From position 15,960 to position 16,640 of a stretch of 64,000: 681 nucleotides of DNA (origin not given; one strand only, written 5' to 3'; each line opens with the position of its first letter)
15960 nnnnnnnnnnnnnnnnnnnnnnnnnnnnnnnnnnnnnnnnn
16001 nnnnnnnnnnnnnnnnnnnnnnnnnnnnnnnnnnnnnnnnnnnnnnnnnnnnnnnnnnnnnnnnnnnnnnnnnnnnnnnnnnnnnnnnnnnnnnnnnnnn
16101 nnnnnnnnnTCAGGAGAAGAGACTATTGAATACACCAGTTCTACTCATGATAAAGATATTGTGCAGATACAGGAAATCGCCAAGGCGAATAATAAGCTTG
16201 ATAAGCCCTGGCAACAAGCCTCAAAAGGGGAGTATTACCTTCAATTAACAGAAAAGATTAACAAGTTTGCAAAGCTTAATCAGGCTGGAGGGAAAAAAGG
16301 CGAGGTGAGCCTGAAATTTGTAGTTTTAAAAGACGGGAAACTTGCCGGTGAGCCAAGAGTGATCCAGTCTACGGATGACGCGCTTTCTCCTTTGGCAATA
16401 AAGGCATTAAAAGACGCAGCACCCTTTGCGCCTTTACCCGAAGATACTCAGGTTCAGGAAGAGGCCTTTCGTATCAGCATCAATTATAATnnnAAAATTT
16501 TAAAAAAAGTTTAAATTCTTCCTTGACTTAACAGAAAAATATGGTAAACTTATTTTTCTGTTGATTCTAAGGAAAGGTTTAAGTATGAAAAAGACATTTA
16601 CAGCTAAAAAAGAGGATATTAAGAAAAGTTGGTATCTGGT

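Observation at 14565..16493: Secretin with a fused C-terminal TonB_C-like domain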

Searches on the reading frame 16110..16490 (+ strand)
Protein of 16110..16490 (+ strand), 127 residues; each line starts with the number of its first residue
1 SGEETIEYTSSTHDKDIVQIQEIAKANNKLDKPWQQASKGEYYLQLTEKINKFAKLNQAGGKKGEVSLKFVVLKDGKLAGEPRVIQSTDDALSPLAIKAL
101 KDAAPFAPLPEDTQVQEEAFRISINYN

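Call 3: search_protein_families(library=pfam, proteins=[window:16110-16490:+], max_evalue=10)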
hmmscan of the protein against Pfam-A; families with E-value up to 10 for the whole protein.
seq(127 aa): 2 families
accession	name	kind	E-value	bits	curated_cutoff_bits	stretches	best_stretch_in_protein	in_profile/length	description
PF03544.19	TonB_C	-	5.8e-07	30.3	24.6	1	58-127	10-78/79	Gram-negative bacterial TonB protein C-terminal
PF13103.11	TonB_2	-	2.5e-06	28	22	1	41-117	3-79/85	TonB C terminal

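Call 4: search_protein_families(library=ncbifam, proteins=[window:16110-16490:+], max_evalue=10)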
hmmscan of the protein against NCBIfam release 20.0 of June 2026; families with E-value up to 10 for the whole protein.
seq(127 aa): 1 family
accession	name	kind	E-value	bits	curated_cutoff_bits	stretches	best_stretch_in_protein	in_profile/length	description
TIGR01352.1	tonB_Cterm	subfamily_domain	1.8e-05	25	27.1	1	58-125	8-72/76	TonB family protein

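Call 14: find_homologous_proteins(query=window:16149-16490:+, max_evalue=0.001)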
Query seq(114 aa): 6 candidates shared short words with the query, none scored E <= 0.001.

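Call 21: search_solved_structures(query=A2, max_evalue=10, show_alignments=3)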
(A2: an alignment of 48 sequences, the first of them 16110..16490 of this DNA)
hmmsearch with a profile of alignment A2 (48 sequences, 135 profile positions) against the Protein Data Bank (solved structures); distinct sequences matched with E-value up to 10: 6.
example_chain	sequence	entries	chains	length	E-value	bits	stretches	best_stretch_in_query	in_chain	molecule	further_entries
6sly_A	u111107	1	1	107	1.2e-06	31.9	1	47-119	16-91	Protein TonB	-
5lw8_A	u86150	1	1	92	2.2e-06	31.1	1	60-119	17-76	Protein TonB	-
2m2k_A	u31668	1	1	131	0.026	17.9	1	32-120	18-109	HasB protein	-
6i97_D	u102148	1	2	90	0.66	13.3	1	65-96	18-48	Protein TonB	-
7kyd_A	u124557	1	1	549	0.73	13.2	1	55-99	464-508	Long-chain fatty-acyl-CoA synthetase CG6178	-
6fip_A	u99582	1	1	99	0.79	13.1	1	65-96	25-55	Protein TonB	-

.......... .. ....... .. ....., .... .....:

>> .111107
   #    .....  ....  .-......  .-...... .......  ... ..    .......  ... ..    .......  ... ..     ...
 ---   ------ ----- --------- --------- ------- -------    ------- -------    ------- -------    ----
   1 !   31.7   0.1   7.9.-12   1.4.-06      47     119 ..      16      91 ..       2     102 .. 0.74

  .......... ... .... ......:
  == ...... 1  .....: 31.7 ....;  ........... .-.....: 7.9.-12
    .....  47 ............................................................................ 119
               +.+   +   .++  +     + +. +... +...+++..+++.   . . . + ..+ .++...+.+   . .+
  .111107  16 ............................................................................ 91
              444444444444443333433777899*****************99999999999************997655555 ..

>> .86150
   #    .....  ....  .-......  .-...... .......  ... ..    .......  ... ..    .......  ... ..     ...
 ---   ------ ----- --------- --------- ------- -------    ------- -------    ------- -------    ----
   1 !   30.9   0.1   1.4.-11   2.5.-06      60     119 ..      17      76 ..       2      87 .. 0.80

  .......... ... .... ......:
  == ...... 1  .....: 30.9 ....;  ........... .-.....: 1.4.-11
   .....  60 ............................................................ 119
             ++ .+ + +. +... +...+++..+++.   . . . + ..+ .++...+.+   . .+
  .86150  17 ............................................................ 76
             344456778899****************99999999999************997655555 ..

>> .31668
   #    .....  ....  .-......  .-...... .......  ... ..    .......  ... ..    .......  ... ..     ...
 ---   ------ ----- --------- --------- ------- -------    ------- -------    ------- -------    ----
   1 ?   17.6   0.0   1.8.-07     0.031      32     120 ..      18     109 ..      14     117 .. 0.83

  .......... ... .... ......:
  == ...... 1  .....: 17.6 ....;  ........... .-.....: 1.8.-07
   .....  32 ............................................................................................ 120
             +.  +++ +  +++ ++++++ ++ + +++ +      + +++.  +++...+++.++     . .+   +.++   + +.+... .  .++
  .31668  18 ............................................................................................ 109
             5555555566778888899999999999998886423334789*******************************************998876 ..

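Call 24: predict_structure(alignment_id=A2)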
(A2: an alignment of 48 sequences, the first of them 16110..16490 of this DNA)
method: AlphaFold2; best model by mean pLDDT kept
length: 127 residues; sequences in the alignment: 48
mean_pLDDT: 79.6   pTM: 0.65
mean pLDDT of the five models: 79.6, 79.2, 78.4, 76.3, 75.9
residues with pLDDT >= 90: 77; 70-90: 13; 50-70: 4; < 50: 33
segments of 3 or more residues with pLDDT < 50: 1-19, 24-35
pLDDT, mean of each block of 10 residues (from residue 1): 40 46 46 58 94 89 95 97 97 97 96 90 94
secondary structure, 60 per line:
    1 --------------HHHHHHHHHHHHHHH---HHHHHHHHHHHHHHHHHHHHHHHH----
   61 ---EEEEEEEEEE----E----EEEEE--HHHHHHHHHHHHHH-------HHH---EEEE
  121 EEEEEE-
elements in order: H15-29 H33-56 E64-73 E83-87 H90-103 E117-126

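Call 26: find_homologous_proteins(query=A2, max_evalue=0.001)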
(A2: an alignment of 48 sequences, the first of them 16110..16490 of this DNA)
Query A2 (48 sequences) (127 aa, profile of the alignment): 82 proteins with E <= 0.001 among 2090 candidates.
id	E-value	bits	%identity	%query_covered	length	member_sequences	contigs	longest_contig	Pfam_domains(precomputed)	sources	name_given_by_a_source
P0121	3.3e-43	165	41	68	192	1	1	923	PF13103.12,PF00263.27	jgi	jgi:hypothetical protein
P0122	4.0e-34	136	31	65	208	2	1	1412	PF13103.12,PF00263.27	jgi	jgi:Flp pilus assembly secretin CpaC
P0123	3.3e-16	78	34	67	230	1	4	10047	PF03544.20,PF13103.12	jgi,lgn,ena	jgi:TonB family protein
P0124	8.3e-15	73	30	67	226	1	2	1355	PF13103.12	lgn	-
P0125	1.7e-14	72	32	78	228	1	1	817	PF03544.20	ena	-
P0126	2.2e-14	72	33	67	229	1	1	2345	-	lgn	-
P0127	2.4e-14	72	33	67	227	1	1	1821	-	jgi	jgi:TonB family protein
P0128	7.0e-14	70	34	72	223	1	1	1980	PF03544.20,PF13103.12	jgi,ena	-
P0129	7.4e-14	70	28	78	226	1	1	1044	-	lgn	-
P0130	1.5e-13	69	33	68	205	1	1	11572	PF03544.20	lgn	-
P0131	2.1e-13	68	32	78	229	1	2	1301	-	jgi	jgi:TonB family protein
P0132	2.8e-13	68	34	68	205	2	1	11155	PF03544.20,PF13103.12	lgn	-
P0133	3.1e-13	68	31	87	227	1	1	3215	PF03544.20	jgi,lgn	jgi:TonB family protein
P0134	3.1e-13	68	29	78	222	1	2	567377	PF13103.12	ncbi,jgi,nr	ncbi:MAG: hypothetical protein C4533_03305 [Candidatus Omnitrophota bacterium]|jgi:TonB family prote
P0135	3.4e-13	68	34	76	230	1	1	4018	-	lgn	-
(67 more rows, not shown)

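Call 27: fold_search(model_id=the predicted structure, library=pdb)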
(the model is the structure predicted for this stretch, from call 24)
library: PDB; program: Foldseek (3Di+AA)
matches with E <= 10: 348; with E <= 0.001: 3
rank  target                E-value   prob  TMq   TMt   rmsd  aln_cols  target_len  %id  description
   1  6sly_MODEL_1_A        1.0e-05  1.00  0.54  0.63   3.3        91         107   28  NMR solution structure of Helicobacter pylori TonB-CTD (residues 179-285) (released 2020-03-25)
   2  5lw8_MODEL_1_A        1.4e-04  1.00  0.50  0.67   2.9        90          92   28  NMR solution structure of Helicobacter pylori TonB-CTD (residues 194-285) (released 2016-10-19)
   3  2x9a_B                7.5e-04  1.00  0.51  0.70   3.4        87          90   20  crystal structure of g3p from phage IF1 in complex with its coreceptor, the C-terminal domain of TolA (released 2010-12-01)
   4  7zc8_B                3.2e-03  1.00  0.35  0.48   4.7        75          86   21  Crystal structure of the C-terminal domain of FusB, a TonB homologue (released 2022-08-17)
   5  7zc8_A                6.1e-03  1.00  0.41  0.57   2.9        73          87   22  Crystal structure of the C-terminal domain of FusB, a TonB homologue (released 2022-08-17)
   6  4g7x_B                6.5e-03  1.00  0.49  0.58   4.0       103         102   14  Crystal structure of a complex between the CTXphi pIII N-terminal domain and the Vibrio cholerae TolA C-terminal domai (released 2012-08-29)
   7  3qdr_A                7.4e-03  1.00  0.51  0.66   3.3        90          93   19  Structural characterization of the interaction of colicin A, colicin N, and TolB with the TolAIII translocon (released 2012-01-25)
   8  6fip_MODEL_1_A        1.0e-02  1.00  0.43  0.54   4.0        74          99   18  Solution NMR structure of Pseudomonas aeruginosa TonB CTD (released 2018-08-29)
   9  1tol                  1.3e-02  1.00  0.54  0.45   2.9        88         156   22  FUSION OF N-TERMINAL DOMAIN OF THE MINOR COAT PROTEIN FROM GENE III IN PHAGE M13, AND C-TERMINAL DOMAIN OF E. COLI PROTE (released 1999-05-20)
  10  3qdp                  1.6e-02  1.00  0.46  0.62   3.6        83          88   20  Structural characterization of the interaction of colicin A, colicin N, and TolB with TolAIII translocon (released 2012-01-25)
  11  2gsk_B                1.7e-02  0.98  0.38  0.55   4.4        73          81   18  Structure of the BtuB:TonB Complex (released 2006-06-13)
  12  2m2k_MODEL_1_A        2.9e-02  0.98  0.47  0.45   3.8        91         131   15  The structure of HasB CTD (released 2013-04-10)
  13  1xx3_MODEL_1_A        3.3e-02  0.99  0.40  0.55   5.3        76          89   14  Solution Structure of Escherichia coli TonB-CTD (released 2005-02-15)
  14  6s3w_MODEL_1_A        4.0e-02  0.99  0.46  0.47   3.7        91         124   18  Solution NMR Structure of TolAIII Bound to a Peptide Derived from the N-terminus of TolB (released 2020-03-25)
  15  1lr0                  4.3e-02  0.92  0.47  0.48   8.3       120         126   15  Pseudomonas aeruginosa TolA Domain III, Seleno-methionine Derivative (released 2002-05-29)
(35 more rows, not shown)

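Call 31: find_encoding_contigs(protein=P0134, flank=8000, max_places=2)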
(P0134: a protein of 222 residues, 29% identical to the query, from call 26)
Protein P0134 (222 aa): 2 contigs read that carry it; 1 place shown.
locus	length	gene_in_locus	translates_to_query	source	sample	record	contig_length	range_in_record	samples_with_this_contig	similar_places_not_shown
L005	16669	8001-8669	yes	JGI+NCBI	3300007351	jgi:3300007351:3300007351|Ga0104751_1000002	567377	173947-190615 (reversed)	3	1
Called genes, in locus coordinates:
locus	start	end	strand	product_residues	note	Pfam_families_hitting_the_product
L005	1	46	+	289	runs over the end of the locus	PF03279:Lip_A_acyltrans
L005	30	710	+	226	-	PF00535:Glycos_transf_2, PF13641:Glyco_tranf_2_3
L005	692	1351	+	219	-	PF01135:PCMT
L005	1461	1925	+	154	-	PF06695:Sm_multidrug_ex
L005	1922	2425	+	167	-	PF02572:CobA_CobO_BtuR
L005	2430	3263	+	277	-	PF01497:Peripla_BP_2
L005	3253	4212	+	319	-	PF01032:FecCD, PF00950:ABC-3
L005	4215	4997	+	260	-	PF02463:SMC_N, PF13476:AAA_23 (faint), PF00005:ABC_tran, PF13175:AAA_15 (faint), PF13304:AAA_21 (weak)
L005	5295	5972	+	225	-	PF01902:Diphthami_syn_2_N, PF28410:Diphthami_syn_2_C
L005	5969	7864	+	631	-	PF07715:Plug, PF00593:TonB_dep_Rec_b-barrel, PF14905:OMP_b-brl_3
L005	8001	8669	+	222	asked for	PF13103:TonB_2 (weak)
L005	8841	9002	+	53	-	PF01165:Ribosomal_S21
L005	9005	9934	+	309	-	PF01261:AP_endonuc_2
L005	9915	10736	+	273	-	PF01875:Memo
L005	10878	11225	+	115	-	PF08899:DUF1844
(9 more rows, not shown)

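Call 42: search_protein_representatives(alignment_id=A2)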
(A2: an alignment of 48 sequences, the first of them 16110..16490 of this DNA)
Query: 48 sequences, 135 profile positions. Proteins with E-value up to 0.001 (for the whole library): 9067; up to 1e-10: 764; up to 1e-30: 13. The best 150 are listed.
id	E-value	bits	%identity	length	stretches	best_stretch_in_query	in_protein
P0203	1.4e-61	222.7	-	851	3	39-135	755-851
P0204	1.5e-40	154.7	-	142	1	1-135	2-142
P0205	1.2e-36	142.0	-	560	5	42-120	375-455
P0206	2.5e-36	141.0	-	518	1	1-135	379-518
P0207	3.9e-36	140.4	-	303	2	34-135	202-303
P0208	4.3e-36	140.3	-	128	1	1-135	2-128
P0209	8.2e-36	139.3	-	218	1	1-135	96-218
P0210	3.0e-34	134.3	-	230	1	1-135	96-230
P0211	7.1e-34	133.1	-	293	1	1-135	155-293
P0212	5.0e-32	127.1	-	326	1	1-135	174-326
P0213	3.6e-31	124.3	-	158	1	2-135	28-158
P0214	5.2e-31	123.8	-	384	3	46-135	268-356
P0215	8.8e-31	123.0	-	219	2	58-132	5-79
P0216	2.0e-30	121.9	-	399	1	1-135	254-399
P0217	4.5e-29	117.5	-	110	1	19-135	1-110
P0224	2.7e-25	105.3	-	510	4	35-131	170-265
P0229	1.2e-22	96.7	-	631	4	40-124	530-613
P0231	5.2e-22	94.6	-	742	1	40-135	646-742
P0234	4.2e-21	91.7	-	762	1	20-135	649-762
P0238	1.8e-20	89.7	-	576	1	40-135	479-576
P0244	3.1e-19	85.7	-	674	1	37-135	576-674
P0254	1.5e-18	83.5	-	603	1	43-134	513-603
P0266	1.4e-17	80.3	-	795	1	43-135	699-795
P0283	7.2e-17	78.0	-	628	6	49-122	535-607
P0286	9.0e-17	77.7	-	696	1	22-134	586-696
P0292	1.9e-16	76.7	-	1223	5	40-121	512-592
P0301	4.4e-16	75.5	-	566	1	30-134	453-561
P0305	5.6e-16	75.1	-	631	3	38-122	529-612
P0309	9.5e-16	74.4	-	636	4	55-115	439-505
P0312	1.0e-15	74.2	-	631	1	27-134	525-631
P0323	2.8e-15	72.9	-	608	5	34-122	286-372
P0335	4.3e-15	72.3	-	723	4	27-123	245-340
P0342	5.7e-15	71.9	-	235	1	28-135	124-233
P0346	7.1e-15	71.6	-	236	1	31-134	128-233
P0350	9.3e-15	71.2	-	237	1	40-135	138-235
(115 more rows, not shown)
